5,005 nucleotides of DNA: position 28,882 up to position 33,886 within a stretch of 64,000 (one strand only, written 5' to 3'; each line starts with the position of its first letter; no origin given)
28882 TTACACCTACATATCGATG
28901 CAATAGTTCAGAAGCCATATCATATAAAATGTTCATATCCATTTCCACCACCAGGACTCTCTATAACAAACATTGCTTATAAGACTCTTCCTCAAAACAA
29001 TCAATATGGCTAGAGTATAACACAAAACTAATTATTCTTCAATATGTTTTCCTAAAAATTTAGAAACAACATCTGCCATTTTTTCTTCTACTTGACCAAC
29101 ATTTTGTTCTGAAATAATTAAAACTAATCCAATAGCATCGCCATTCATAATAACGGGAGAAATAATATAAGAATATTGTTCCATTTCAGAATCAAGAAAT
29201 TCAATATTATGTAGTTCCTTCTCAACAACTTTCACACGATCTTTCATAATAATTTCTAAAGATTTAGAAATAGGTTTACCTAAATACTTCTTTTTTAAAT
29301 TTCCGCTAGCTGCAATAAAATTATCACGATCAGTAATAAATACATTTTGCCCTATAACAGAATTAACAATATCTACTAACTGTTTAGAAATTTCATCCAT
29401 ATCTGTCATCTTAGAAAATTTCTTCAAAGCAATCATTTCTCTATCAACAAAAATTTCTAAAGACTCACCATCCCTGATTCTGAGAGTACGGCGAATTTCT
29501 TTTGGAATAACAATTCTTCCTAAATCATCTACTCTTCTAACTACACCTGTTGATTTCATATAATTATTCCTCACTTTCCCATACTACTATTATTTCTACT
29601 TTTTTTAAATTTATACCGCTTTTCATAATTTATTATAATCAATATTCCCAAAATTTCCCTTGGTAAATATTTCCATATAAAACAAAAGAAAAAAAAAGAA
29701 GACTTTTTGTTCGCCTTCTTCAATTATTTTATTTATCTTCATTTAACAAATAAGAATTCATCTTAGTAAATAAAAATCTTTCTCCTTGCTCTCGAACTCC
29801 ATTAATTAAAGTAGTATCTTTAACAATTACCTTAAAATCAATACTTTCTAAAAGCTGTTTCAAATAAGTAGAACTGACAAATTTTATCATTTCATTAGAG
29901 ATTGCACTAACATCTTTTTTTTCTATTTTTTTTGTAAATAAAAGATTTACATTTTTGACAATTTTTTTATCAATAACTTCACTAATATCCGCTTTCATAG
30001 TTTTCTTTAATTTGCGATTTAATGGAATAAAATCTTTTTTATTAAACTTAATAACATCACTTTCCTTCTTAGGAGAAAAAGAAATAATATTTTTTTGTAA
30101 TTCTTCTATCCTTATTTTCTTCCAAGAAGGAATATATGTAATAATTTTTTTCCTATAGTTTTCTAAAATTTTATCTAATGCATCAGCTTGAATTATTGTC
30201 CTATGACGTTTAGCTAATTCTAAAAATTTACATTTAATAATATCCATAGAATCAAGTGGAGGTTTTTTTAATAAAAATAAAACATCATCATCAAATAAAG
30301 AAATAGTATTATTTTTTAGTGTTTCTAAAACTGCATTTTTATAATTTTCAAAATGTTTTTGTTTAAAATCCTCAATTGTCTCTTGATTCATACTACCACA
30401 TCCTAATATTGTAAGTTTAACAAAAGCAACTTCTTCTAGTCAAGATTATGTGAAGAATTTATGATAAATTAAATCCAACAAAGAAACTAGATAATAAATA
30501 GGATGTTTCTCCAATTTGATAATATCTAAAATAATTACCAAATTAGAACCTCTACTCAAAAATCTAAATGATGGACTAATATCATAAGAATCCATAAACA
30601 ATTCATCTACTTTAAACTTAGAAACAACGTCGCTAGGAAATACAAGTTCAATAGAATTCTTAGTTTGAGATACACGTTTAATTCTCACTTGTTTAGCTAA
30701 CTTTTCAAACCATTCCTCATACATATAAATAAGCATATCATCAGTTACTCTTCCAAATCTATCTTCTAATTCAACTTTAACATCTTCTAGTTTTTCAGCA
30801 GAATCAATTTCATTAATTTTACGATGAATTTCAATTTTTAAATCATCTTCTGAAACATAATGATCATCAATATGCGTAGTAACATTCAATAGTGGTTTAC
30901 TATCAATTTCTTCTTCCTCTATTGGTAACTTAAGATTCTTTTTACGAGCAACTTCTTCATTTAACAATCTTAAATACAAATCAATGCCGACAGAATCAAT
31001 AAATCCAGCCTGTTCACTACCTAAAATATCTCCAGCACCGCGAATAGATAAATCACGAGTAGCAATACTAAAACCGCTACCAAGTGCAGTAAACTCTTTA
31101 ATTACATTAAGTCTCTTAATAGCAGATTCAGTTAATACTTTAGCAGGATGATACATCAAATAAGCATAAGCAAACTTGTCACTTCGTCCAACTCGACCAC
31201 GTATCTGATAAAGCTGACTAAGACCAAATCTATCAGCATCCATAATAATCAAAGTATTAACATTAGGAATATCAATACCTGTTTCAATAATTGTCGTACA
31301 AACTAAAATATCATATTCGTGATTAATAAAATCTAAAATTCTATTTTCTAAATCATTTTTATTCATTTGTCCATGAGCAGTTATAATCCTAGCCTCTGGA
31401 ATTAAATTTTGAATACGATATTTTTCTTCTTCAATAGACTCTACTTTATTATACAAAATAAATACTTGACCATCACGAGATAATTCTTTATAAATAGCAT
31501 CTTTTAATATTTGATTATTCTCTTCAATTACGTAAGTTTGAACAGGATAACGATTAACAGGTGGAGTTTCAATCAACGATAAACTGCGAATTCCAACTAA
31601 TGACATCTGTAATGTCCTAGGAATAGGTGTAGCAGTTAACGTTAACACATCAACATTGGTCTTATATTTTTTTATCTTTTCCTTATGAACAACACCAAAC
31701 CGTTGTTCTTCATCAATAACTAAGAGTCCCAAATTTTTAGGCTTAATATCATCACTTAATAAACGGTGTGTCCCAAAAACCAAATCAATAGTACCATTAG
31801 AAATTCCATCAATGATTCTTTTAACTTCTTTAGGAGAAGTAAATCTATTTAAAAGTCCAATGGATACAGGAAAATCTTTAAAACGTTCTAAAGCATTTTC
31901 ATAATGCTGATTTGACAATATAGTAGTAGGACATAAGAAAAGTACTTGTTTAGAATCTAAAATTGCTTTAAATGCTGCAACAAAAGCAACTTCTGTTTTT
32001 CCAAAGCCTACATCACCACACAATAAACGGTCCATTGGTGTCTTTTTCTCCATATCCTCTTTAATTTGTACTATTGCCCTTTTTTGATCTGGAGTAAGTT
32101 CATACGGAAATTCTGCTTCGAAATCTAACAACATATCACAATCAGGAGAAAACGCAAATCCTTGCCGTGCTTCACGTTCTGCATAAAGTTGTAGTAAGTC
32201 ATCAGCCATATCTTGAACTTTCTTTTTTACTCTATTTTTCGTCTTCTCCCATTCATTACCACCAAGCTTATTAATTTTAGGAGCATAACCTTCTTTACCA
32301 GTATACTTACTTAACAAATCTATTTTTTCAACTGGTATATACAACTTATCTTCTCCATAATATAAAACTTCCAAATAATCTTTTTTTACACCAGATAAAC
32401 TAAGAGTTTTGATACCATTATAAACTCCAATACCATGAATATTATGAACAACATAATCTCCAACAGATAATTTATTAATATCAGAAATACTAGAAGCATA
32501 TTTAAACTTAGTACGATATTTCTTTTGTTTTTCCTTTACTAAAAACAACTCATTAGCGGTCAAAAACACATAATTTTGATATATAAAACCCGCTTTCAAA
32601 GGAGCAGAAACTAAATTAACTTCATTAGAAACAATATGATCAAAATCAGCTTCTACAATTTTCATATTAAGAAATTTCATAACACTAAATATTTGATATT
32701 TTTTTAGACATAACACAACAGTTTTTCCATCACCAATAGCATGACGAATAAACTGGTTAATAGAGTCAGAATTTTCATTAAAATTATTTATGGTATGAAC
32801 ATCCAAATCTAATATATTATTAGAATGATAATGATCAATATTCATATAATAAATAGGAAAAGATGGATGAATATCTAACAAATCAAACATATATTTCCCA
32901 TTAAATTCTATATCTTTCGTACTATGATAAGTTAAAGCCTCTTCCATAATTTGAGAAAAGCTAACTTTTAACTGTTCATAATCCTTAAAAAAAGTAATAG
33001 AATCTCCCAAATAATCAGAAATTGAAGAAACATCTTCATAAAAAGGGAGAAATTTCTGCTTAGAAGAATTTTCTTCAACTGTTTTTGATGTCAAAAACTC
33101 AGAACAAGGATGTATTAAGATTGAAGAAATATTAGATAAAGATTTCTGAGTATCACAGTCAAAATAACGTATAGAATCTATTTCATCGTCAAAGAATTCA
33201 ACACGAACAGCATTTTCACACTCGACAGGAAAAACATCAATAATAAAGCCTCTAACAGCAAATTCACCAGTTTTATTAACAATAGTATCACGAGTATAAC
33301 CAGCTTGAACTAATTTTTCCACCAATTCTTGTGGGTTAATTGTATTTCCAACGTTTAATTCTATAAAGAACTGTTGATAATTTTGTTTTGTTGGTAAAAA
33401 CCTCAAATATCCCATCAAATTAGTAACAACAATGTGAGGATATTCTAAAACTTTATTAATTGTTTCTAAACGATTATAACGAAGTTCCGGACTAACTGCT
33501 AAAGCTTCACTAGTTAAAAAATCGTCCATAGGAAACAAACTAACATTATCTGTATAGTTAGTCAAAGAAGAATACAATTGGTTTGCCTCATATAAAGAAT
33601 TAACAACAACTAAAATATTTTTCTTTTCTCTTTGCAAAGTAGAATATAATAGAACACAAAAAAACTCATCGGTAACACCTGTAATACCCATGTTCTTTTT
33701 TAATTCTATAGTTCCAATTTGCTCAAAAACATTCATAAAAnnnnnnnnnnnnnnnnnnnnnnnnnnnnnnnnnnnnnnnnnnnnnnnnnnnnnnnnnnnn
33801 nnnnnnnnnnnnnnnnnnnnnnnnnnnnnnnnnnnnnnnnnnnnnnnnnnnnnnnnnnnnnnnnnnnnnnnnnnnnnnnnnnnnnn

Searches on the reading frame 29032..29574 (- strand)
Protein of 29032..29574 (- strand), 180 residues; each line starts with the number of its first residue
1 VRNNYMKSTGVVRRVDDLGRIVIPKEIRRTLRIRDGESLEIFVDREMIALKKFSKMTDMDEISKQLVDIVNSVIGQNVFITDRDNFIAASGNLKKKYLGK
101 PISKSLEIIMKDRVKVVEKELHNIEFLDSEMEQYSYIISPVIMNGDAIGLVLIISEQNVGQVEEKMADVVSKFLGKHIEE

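Call 80: search_protein_families(library=pfam, proteins=[window:29032-29574:-], max_evalue=0.001)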
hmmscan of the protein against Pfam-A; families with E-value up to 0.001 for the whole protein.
window:29032-29574:- (180 aa): 2 families
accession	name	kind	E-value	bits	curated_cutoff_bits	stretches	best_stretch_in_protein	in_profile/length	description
PF15714.11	SpoVT_C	-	2.2e-31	109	27.5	1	58-179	1-128/128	Stage V sporulation protein T C-terminal, transcription factor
PF04014.23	MazE_antitoxin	-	1.1e-09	38.5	24.7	1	12-52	1-42/48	Antidote-toxin recognition MazE, bacterial antitoxin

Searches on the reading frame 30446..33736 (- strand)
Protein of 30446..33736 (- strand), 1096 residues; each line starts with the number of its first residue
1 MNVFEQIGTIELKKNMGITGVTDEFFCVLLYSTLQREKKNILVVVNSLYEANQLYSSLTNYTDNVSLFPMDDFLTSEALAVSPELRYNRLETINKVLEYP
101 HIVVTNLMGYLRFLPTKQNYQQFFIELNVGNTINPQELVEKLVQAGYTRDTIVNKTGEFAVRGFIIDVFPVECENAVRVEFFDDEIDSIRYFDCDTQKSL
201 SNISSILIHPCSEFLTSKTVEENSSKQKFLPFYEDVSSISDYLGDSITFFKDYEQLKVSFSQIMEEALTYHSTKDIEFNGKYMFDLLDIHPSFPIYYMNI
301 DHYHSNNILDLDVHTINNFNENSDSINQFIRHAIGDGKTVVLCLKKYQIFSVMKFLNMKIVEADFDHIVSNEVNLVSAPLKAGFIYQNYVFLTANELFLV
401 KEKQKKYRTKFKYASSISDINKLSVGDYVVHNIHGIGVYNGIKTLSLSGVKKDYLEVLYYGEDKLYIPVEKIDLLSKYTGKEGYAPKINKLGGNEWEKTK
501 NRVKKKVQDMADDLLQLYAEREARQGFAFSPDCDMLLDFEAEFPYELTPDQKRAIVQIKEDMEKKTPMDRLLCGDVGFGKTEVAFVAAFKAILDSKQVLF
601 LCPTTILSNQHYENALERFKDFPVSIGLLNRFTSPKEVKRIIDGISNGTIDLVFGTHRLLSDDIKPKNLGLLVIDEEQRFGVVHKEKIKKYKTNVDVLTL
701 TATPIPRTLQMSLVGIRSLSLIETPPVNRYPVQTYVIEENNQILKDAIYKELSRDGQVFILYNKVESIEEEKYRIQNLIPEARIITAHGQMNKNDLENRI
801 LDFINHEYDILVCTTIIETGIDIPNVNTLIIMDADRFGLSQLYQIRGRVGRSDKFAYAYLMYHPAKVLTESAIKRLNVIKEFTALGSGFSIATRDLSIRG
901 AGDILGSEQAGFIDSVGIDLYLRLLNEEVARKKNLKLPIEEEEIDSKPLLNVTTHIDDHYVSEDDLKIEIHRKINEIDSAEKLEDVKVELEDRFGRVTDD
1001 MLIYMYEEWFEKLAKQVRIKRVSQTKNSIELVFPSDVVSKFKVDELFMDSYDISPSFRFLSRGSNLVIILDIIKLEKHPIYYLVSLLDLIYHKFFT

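Call 90: search_protein_families(library=pfam, proteins=[window:30446-33736:-], max_evalue=0.00001)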
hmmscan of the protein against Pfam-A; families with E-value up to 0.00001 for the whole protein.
window:30446-33736:- (1096 aa): 6 families
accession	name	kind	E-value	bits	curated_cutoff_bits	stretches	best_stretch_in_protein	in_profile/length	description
PF17757.6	UvrB_inter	-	2.3e-29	101.8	22.9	1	125-214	1-91/91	UvrB interaction domain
PF00270.35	DEAD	-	1.7e-24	86.9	26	1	548-710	1-165/167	DEAD/DEAH box helicase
PF00271.37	Helicase_C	-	1.3e-22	80.6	23.5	1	743-852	5-109/110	Helicase conserved C-terminal domain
PF02559.22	CarD_TRCF_RID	-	2.4e-18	66.4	23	1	423-478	1-56/57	CarD-like/TRCF RID domain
PF04851.21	ResIII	-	1.6e-14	54.5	22.5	1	545-704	2-162/164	Type III restriction enzyme, res subunit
PF03461.20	TRCF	-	1.7e-14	54.3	25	1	950-1037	1-88/95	TRCF domain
